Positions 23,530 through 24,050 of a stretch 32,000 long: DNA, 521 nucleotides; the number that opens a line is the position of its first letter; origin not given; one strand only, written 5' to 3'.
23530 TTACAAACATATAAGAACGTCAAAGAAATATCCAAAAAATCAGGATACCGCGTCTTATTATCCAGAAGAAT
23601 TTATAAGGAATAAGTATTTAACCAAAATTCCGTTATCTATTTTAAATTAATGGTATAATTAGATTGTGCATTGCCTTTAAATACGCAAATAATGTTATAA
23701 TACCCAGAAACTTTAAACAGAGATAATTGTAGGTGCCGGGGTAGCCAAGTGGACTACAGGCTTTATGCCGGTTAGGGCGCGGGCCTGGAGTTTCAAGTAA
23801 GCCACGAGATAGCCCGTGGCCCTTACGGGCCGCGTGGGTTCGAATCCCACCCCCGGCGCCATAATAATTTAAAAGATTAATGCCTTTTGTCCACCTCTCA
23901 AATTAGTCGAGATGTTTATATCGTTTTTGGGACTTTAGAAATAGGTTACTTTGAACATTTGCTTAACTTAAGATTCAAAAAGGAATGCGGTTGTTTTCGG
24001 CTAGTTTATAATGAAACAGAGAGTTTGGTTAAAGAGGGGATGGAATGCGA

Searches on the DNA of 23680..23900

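Call 55: search_rna_families(source=window, start=23680, end=23900, threshold=gathering, show_alignments=1)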
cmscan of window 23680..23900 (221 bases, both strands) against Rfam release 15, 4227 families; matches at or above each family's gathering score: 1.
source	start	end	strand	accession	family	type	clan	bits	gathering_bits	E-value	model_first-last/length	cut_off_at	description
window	23735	23858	+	RF00005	tRNA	Gene; tRNA;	CL00001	39.3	29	3e-07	1-71/71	no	tRNA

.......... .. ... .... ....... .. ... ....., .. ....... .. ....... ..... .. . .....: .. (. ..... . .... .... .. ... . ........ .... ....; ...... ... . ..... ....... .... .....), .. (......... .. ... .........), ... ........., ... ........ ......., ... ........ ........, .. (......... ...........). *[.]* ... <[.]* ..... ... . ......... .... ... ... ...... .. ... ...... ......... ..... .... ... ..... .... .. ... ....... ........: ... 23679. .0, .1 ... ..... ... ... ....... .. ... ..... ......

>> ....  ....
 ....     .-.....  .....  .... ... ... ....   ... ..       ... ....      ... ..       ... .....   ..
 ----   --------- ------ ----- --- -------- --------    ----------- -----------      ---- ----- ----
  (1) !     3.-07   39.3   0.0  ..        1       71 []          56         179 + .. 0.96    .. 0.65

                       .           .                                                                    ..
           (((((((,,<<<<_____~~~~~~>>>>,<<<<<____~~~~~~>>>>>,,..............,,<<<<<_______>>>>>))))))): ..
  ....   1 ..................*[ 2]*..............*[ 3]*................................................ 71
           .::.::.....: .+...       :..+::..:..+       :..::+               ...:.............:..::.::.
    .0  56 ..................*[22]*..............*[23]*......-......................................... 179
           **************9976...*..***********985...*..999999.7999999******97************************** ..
